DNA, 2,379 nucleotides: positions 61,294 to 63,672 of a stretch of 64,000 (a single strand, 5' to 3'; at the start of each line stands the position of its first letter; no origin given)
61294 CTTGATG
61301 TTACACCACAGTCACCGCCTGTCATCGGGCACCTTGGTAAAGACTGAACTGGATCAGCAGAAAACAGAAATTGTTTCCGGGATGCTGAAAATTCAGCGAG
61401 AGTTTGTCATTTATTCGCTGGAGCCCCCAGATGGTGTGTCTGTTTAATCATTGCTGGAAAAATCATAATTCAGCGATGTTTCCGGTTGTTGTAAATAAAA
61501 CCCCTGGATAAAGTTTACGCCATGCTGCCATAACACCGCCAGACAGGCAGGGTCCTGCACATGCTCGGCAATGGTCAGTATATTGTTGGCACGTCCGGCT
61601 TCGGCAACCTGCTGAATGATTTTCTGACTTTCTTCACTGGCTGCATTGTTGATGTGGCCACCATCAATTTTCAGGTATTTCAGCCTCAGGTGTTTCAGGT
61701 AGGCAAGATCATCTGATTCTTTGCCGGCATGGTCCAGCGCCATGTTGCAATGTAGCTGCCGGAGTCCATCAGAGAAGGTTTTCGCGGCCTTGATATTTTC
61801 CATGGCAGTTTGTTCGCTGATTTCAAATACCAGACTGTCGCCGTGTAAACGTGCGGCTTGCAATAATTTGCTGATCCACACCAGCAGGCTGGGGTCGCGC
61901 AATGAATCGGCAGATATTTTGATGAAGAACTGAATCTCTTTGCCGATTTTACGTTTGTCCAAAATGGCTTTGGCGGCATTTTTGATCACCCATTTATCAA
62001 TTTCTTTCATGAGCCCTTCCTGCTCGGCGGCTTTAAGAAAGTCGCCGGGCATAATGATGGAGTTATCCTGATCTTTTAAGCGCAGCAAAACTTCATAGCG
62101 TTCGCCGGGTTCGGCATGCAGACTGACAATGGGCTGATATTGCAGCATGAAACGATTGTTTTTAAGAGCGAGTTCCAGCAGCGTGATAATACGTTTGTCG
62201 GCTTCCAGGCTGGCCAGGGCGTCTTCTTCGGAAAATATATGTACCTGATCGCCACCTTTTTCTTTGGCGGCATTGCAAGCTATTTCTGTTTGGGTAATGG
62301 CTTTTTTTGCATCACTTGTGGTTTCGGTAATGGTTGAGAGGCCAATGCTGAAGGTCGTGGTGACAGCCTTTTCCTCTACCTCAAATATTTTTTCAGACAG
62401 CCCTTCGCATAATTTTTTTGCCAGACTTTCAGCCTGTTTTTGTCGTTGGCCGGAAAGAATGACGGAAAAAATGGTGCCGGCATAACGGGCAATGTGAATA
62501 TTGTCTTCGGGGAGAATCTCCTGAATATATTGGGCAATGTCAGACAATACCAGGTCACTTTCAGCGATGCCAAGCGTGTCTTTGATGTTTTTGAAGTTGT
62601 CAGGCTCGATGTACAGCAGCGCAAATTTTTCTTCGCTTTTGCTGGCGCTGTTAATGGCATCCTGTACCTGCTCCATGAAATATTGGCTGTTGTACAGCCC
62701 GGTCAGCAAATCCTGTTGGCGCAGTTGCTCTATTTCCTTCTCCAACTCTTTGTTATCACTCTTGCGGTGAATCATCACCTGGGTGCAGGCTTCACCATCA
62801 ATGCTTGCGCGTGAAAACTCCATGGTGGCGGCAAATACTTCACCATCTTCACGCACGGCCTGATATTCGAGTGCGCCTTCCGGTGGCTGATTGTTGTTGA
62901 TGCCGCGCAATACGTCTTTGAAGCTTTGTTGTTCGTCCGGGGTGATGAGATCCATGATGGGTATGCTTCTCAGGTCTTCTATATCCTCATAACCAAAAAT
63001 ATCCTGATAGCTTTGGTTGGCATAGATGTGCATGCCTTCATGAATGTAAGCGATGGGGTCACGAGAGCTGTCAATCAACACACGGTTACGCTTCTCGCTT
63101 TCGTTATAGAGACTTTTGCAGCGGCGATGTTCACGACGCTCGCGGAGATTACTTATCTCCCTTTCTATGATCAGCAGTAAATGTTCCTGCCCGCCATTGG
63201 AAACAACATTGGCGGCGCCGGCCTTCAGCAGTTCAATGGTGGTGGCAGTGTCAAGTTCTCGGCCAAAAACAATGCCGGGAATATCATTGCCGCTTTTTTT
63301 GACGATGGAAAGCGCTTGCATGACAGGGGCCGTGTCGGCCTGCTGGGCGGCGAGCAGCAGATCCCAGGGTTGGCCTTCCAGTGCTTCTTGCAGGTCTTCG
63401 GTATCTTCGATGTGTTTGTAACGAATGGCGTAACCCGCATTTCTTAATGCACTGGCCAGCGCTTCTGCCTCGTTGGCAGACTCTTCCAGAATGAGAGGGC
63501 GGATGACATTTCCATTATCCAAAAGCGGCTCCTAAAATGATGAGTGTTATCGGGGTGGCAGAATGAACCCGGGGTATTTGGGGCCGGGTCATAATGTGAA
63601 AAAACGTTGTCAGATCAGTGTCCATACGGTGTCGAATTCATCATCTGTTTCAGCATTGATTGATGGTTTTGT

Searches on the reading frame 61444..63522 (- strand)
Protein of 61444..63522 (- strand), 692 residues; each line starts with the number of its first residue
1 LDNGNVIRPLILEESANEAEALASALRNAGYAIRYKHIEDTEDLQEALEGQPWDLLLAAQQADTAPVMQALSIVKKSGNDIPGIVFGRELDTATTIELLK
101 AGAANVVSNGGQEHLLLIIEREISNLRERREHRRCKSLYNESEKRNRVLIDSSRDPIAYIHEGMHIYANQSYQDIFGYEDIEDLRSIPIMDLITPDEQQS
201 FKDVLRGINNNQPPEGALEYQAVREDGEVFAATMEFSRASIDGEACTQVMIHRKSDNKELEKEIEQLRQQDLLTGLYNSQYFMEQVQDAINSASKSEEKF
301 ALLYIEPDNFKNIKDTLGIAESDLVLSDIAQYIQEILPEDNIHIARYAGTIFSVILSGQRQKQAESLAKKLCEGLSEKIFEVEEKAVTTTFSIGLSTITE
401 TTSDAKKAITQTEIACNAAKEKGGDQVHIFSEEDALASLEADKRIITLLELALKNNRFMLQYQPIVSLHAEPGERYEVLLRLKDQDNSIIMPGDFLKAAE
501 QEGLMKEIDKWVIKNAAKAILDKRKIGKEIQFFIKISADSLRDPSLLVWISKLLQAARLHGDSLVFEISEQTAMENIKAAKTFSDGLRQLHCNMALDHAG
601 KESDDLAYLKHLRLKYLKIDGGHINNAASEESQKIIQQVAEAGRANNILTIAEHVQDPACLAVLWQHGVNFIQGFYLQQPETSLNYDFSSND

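Call 87: search_protein_families(library=pfam, proteins=[window:61444-63522:-], max_evalue=0.00001)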
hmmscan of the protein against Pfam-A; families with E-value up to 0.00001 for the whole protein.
window:61444-63522:- (692 aa): 5 families
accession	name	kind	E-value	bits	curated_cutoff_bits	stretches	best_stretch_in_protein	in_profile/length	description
PF00563.25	EAL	-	1.6e-56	191.8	31.3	1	449-680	4-236/236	EAL domain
PF00990.26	GGDEF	-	9.3e-29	100.7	23.8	1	270-425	3-160/161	Diguanylate cyclase, GGDEF domain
PF13426.13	PAS_9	-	4.5e-07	30.5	27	1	160-237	7-82/103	PAS domain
PF24898.2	GGDEF_GdpP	-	6.7e-07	30.1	30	1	305-433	1-122/126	Cyclic-di-AMP phosphodiesterase GdpP-like, GGDEF domain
PF00989.32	PAS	-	8.5e-07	29.4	22.6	1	145-221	2-78/113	PAS fold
